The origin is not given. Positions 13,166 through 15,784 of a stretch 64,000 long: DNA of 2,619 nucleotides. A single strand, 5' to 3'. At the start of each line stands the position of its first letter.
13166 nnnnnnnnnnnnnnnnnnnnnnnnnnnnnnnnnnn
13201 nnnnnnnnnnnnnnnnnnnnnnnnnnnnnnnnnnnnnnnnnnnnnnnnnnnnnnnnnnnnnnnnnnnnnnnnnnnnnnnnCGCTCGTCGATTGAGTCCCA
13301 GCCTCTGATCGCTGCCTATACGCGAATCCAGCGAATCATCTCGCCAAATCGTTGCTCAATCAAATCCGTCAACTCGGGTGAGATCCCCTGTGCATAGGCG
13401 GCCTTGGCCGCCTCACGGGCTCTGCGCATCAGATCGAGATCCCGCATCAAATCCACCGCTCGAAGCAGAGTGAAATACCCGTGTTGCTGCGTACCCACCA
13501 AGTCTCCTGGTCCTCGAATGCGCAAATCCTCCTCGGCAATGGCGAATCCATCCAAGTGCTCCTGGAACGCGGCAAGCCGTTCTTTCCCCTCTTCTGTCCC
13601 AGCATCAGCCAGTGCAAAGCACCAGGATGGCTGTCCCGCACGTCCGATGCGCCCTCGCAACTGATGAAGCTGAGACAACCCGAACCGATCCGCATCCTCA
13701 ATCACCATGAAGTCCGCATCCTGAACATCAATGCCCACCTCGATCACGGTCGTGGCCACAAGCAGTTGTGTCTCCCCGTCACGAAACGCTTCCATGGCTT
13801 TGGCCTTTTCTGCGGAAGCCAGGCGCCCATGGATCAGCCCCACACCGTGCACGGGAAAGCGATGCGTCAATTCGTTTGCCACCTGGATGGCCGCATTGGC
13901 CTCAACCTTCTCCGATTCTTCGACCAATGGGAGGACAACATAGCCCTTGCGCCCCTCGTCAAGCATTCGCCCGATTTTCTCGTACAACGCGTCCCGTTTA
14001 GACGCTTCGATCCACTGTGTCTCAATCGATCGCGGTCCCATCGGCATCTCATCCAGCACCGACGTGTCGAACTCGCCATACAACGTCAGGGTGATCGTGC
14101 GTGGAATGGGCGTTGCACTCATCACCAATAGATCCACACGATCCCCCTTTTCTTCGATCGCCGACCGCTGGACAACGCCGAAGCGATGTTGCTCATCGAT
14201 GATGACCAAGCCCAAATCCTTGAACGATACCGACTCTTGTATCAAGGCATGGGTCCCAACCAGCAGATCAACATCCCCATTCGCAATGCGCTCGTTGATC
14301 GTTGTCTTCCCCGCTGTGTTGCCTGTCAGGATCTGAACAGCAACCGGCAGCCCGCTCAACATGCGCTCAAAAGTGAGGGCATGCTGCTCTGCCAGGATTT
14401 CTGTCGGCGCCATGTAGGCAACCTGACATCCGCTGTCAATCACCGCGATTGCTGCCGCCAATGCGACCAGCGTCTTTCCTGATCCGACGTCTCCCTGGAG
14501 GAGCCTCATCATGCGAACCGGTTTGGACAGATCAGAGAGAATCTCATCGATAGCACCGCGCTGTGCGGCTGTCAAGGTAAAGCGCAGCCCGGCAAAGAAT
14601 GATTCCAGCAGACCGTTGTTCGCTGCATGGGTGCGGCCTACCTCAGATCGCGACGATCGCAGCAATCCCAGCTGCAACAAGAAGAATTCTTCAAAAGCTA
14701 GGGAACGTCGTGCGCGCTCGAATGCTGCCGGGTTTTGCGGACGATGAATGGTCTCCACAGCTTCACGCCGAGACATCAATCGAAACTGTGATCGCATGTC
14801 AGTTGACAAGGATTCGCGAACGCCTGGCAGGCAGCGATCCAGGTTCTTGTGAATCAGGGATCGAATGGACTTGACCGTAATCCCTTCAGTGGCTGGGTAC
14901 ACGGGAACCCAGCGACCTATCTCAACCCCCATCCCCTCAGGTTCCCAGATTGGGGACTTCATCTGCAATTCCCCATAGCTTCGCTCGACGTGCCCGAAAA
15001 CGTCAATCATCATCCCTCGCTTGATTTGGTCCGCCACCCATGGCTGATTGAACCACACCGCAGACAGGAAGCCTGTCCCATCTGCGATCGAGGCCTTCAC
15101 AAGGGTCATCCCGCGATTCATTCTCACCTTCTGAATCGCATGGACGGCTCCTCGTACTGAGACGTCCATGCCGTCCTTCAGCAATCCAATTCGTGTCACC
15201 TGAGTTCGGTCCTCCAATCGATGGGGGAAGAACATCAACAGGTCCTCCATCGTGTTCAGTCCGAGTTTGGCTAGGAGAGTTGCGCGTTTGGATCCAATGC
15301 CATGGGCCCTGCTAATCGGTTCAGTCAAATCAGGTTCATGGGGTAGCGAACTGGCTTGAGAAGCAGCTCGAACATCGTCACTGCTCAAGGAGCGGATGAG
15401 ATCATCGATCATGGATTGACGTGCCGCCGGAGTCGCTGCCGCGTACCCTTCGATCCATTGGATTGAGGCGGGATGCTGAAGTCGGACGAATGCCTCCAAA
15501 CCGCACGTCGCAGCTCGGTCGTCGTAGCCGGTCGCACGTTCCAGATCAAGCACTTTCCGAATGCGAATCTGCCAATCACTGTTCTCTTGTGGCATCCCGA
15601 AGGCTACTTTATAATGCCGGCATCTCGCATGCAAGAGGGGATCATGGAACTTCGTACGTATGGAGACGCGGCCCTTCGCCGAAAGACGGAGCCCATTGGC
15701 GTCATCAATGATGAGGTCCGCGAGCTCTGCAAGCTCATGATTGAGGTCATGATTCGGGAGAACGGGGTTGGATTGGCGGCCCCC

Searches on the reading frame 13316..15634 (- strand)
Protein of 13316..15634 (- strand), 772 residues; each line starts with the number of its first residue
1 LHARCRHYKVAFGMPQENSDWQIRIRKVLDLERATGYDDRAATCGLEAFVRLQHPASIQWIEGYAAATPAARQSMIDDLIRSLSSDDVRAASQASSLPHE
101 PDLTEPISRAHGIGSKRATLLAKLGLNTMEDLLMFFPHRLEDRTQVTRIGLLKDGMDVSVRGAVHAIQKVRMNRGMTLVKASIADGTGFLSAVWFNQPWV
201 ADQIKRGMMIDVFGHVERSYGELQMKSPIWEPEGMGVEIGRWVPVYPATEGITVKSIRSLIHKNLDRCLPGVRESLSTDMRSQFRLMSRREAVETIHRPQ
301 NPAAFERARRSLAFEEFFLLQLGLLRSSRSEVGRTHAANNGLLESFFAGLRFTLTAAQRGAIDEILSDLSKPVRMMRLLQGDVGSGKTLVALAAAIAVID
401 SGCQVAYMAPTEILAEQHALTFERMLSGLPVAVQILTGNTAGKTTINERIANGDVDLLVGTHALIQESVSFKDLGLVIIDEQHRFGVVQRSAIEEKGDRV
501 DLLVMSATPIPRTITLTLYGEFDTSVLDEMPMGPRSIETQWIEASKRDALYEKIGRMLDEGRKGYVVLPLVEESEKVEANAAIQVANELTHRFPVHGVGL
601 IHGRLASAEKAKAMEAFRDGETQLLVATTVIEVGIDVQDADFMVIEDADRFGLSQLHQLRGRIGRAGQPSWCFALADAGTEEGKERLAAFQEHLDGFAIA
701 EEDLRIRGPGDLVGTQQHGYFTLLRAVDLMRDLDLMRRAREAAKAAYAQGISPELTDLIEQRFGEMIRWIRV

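Call 73: search_protein_families(library=pfam, proteins=[window:13316-15634:-], max_evalue=0.00001)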
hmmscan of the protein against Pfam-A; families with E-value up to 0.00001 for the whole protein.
window:13316-15634:- (772 aa): 7 families
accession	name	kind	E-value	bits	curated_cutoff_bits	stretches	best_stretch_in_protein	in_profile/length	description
PF17191.10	RecG_wedge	-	2.4e-29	102.5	23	1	107-265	2-159/162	RecG wedge domain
PF00270.35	DEAD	-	2e-26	93.1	26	1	355-514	1-164/167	DEAD/DEAH box helicase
PF00271.37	Helicase_C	-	1e-20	74.5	23.5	1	552-667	8-110/110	Helicase conserved C-terminal domain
PF19833.4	RecG_dom3_C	-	1.2e-11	45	26.8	1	695-745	3-53/87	ATP-dependent DNA helicase RecG, domain 3, C-terminal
PF04851.21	ResIII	-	2.4e-11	44.3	22.5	1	352-509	2-162/164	Type III restriction enzyme, res subunit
PF01336.31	tRNA_anti-codon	-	1.4e-09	38.2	27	1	158-226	1-68/75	OB-fold nucleic acid binding domain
PF22590.2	Cas3-like_C_2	-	7.8e-07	29.8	27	1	580-666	13-104/106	CRISPR-associated nuclease/helicase Cas3, C-terminal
